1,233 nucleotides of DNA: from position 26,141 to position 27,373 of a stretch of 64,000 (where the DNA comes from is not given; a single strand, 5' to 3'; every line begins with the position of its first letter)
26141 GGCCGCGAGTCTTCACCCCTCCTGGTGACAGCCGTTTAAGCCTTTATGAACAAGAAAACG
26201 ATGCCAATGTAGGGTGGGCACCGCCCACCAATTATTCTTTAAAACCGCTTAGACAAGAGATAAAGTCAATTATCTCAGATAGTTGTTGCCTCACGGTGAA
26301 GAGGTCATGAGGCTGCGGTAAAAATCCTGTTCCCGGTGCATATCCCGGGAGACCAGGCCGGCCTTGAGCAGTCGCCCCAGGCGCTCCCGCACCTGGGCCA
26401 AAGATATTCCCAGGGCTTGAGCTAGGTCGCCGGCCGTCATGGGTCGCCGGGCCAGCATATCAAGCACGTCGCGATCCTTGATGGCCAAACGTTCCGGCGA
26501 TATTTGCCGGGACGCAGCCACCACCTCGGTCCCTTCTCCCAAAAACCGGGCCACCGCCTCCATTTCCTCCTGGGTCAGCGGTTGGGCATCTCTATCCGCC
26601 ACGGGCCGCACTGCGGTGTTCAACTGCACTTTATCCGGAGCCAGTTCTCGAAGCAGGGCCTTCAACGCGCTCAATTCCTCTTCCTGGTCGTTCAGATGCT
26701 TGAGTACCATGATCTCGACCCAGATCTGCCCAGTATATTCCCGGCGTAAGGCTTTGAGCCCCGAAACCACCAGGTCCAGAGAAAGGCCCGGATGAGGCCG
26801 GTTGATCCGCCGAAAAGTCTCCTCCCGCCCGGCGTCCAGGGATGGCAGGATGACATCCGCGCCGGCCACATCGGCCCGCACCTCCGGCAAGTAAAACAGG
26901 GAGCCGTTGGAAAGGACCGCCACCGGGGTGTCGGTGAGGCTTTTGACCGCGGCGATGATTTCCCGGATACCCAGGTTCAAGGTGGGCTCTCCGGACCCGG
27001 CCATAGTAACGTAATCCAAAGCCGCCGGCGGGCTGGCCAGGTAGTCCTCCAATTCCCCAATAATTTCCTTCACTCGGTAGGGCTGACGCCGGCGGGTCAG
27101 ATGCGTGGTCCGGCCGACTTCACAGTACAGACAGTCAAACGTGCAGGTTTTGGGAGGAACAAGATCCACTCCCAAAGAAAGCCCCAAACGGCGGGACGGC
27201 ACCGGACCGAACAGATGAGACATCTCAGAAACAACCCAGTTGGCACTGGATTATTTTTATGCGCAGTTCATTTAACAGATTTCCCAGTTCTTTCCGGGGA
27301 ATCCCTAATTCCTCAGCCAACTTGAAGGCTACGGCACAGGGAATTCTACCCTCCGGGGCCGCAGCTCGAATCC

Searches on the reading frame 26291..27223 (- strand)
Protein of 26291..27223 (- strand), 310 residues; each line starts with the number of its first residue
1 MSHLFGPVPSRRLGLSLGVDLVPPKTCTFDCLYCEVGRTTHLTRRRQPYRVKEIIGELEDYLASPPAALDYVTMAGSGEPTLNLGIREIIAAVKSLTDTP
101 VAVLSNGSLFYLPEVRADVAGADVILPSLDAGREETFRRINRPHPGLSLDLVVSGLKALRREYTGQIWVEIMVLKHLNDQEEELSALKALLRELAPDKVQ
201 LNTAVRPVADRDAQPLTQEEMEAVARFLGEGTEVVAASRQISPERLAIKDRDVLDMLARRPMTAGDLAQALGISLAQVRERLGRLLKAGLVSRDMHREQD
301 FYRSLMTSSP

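Call 54: find_encoding_contigs(protein=window:26291-27223:-, flank=10000, max_places=10)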
Protein window:26291-27223:- (310 aa): 4 contigs read that carry it; 4 places shown.
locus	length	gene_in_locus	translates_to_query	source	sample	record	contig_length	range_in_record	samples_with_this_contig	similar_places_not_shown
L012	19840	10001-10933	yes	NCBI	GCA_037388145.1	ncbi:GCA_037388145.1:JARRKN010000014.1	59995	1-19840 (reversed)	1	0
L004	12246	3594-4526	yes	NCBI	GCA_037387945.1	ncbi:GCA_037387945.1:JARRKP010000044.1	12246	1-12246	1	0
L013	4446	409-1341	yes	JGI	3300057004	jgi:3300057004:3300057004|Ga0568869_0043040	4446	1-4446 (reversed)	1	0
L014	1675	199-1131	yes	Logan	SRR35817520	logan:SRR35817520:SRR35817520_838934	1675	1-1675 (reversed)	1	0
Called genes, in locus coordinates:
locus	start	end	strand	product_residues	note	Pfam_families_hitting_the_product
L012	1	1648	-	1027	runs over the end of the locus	-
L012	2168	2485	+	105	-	-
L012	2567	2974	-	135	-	-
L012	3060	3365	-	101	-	-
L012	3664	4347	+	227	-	-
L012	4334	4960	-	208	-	PF24392:Parb-CE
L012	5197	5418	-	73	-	-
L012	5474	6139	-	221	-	PF00730:HhH-GPD, PF00633:HHH (faint)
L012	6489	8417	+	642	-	PF00111:Fer2, PF17650:RACo_linker, PF17651:Raco_middle, PF14574:RACo_C_ter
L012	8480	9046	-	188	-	PF02525:Flavodoxin_2, PF03358:FMN_red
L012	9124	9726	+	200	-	PF00440:TetR_N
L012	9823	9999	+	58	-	-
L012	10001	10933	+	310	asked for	PF04055:Radical_SAM, PF01022:HTH_5 (weak), PF12802:MarR_2 (weak), PF12840:HTH_20, PF13412:HTH_24 (weak)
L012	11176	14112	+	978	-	PF00370:FGGY_N (faint), PF01869:BcrAD_BadFG, PF09989:DUF2229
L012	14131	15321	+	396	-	-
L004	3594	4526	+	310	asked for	PF04055:Radical_SAM, PF01022:HTH_5 (weak), PF12802:MarR_2 (weak), PF12840:HTH_20, PF13412:HTH_24 (weak)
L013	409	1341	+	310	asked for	PF04055:Radical_SAM, PF01022:HTH_5 (weak), PF12802:MarR_2 (weak), PF12840:HTH_20, PF13412:HTH_24 (weak)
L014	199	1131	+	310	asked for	PF04055:Radical_SAM, PF01022:HTH_5 (weak), PF12802:MarR_2 (weak), PF12840:HTH_20, PF13412:HTH_24 (weak)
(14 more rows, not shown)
